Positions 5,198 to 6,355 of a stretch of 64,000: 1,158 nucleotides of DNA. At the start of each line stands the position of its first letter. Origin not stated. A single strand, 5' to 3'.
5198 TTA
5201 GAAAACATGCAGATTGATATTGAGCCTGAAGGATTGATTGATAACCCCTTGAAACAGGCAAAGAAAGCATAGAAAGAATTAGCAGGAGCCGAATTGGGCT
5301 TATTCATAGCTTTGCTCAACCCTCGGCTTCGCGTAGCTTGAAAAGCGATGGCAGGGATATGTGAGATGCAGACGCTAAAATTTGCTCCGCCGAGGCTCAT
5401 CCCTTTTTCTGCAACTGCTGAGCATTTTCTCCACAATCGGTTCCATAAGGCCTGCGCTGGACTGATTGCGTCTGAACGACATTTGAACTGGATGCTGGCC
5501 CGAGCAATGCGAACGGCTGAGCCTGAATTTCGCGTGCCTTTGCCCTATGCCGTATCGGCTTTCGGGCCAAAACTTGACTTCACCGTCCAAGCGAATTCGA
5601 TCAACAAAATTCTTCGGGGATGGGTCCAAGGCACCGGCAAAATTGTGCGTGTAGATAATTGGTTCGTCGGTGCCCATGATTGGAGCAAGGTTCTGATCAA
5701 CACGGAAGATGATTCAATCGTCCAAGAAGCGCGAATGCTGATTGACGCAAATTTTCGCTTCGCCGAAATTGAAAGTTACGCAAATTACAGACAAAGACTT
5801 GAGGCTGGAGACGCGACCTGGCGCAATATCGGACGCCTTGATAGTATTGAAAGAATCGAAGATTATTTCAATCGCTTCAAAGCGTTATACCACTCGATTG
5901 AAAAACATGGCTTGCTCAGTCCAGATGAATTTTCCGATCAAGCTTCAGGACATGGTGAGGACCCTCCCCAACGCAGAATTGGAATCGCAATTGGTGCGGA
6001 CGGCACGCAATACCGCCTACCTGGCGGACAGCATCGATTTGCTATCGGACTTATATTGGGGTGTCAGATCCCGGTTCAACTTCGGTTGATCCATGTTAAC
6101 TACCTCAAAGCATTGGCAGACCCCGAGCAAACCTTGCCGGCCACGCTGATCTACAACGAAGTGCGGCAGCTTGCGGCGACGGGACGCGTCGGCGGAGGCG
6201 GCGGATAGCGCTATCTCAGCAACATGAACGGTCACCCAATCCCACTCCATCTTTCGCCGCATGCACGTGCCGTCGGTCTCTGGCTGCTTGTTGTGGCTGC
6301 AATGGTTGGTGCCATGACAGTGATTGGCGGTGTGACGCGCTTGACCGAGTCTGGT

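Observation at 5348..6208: Low-GC orphan gene with a ParB-N / sulfiredoxin-like motif between housekeeping genes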

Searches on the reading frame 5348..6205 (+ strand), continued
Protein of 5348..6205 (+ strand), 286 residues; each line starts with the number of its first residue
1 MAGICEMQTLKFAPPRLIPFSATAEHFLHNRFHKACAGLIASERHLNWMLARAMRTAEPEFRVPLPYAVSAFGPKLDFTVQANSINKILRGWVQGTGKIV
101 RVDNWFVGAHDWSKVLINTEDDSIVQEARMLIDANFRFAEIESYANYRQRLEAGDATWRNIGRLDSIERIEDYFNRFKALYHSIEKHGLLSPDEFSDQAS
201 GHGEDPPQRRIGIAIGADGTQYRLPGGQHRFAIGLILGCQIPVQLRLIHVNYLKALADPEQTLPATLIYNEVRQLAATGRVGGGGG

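Call 101: search_protein_families(library=pfam, proteins=[L028:2-1183:-, L028:5541-5825:+, L028:3350-5197:+, L027:5585-6595:+, L027:6773-7405:+, L026:584-1951:+], max_evalue=0.01)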
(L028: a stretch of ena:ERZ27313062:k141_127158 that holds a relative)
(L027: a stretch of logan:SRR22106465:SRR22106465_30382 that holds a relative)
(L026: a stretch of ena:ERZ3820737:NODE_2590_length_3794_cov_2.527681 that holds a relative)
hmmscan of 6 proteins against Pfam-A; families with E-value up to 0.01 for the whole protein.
L028:2-1183:- (394 aa): 3 families
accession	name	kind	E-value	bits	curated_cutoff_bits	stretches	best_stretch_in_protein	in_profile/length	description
PF13439.12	Glyco_transf_4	-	9e-14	52.3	28.5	1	179-296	47-164/170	Glycosyltransferase Family 4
PF13579.12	Glyco_trans_4_4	-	1.6e-11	45.2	29.7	1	185-292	52-151/158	Glycosyl transferase 4-like domain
PF00534.26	Glycos_transf_1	-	0.00052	20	26.4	1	310-392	6-89/172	Glycosyl transferases group 1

L028:5541-5825:+ (95 aa): 0 families

L028:3350-5197:+ (616 aa): 15 families
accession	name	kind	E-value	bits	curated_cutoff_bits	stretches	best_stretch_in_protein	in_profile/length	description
PF01583.26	APS_kinase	-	2.8e-65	219.5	21.1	1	443-589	3-151/152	Adenylylsulphate kinase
PF00009.33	GTP_EFTU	-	2.1e-41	142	26.5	1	2-184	4-176/188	Elongation factor Tu GTP binding domain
PF22594.2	GTP-eEF1A_C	-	2.5e-14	53.9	27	1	308-403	2-100/101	GTP-eEF1A C-terminal domain-like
PF13671.12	AAA_33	-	3.9e-10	40.6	27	1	444-556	1-115/143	AAA domain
PF13238.12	AAA_18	-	1.1e-07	32.8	29.4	1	448-555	4-107/128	AAA domain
PF01926.29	MMR_HSR1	-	1.7e-05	25.4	21.9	0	58-120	26-94/113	50S ribosome-binding GTPase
PF03144.31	GTP_EFTU_D2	-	7.2e-05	23.6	30.3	1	230-262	2-39/73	Elongation factor Tu domain 2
PF01656.29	CbiA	-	0.00055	20.3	25.4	1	451-510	8-65/125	CobQ/CobB/MinD/ParA nucleotide binding domain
PF13191.12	AAA_16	-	0.0042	18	32.6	0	435-489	18-64/167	AAA ATPase domain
PF03029.23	ATP_bind_1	-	0.0047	17.2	27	0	448-476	2-30/240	Conserved hypothetical ATP binding protein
PF20720.3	nSTAND3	-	0.0057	16.8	27.2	0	431-477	6-52/155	Novel STAND NTPase 3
PF03308.22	MeaB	-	0.0057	16.1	23.1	0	442-477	33-68/273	Methylmalonyl Co-A mutase-associated GTPase MeaB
PF08433.16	KTI12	-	0.0058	16.6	22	1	447-482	6-41/271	Chromatin associated protein KTI12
PF13555.12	AAA_29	-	0.006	16.8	27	0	441-458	21-38/61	P-loop containing region of AAA domain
PF13401.12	AAA_22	-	0.008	16.9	27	0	442-469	5-32/130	AAA domain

L027:5585-6595:+ (337 aa): 1 family
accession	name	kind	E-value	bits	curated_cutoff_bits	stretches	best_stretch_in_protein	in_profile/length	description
PF16929.11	Asp2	-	0.00053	19.7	28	1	151-219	312-378/504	Accessory Sec system GspB-transporter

L027:6773-7405:+ (211 aa): 1 family
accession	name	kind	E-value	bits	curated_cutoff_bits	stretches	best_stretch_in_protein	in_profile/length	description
PF14863.12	Alkyl_sulf_dimr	-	0.0077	17.1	26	0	98-154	53-109/139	Alkyl sulfatase dimerisation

L026:584-1951:+ (456 aa): 0 families

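Call 104: find_related_loci(query=A4, collection=viral_contigs, flank=5000)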
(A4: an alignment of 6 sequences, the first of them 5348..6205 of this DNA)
Query A4 (286 aa) in viral_contigs; peptide patterns used: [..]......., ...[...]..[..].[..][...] (x = any residue, [..] = any of these).
157 stretches matched a pattern, but none encodes a relative of the query by tblastn (E <= 1e-3).

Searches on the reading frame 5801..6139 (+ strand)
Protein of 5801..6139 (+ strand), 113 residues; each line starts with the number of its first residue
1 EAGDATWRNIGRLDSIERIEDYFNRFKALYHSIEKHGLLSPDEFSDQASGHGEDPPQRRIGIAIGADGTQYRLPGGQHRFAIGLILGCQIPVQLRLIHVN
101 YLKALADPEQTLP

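Call 67: search_solved_structures(query=A5, max_evalue=10, show_alignments=0)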
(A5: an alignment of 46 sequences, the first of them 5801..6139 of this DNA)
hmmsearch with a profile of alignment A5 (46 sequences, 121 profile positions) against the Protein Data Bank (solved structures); distinct sequences matched with E-value up to 10: 38.
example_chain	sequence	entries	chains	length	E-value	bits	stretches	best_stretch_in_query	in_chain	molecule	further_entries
6qsd_A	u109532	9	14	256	6.8e-05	25.9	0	68-87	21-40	Pizza6S | Pizza6-S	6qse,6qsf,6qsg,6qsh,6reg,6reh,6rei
3ww9_A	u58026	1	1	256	0.00011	25.2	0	68-87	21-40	pizza6 protein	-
3wwa_A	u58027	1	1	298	0.00013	25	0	68-87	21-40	Pizza7H protein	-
6rej_A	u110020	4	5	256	0.00013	25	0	68-87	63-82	Pizza6-SH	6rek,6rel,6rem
6f0t_A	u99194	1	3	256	0.00034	23.7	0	68-87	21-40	Pizza6-SFW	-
7bnk_A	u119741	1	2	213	0.0012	21.9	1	71-104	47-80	ParB family protein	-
7bnr_A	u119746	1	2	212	0.0013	21.8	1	71-104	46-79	ParB family protein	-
7zph_A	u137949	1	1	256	0.0019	21.3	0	68-87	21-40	Pizza6-TNK-RSH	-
7o0n_A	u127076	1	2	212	0.0021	21.1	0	71-104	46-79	ParB family protein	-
7zcj_A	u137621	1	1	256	0.0028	20.7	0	68-87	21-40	Pizza6-TNH-TSH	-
7zpw_A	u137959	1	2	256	0.003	20.6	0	68-87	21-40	Pizza6-TSK-TSH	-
7zq2_A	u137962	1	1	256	0.0035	20.4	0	66-87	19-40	Pizza6-RSH-TSH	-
7zqg_A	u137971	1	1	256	0.0039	20.2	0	67-87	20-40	Pizza6-KSH-TSH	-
6ren_A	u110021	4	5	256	0.0057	19.7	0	68-87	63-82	3fPizza6-SH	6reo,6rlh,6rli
7qrx_A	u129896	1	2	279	0.011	18.8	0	68-87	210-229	E3 ubiquitin-protein ligase TRIM71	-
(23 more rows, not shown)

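Call 74: predict_structure(alignment_id=A5)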
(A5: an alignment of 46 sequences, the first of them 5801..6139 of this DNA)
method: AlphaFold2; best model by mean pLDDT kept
length: 113 residues; sequences in the alignment: 46
mean_pLDDT: 86.5   pTM: 0.68
mean pLDDT of the five models: 86.5, 85.6, 84.2, 83.8, 82.6
residues with pLDDT >= 90: 66; 70-90: 32; 50-70: 15; < 50: 0
segments of 3 or more residues with pLDDT < 50: none
pLDDT, mean of each block of 10 residues (from residue 1): 84 92 93 93 72 66 96 90 94 94 84 63
secondary structure, 60 per line:
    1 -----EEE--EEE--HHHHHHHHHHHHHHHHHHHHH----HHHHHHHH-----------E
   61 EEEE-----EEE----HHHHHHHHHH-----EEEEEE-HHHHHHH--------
elements in order: E6-8 E11-13 H16-36 H41-48 E60-64 E70-72 H77-86 E92-97 H99-105
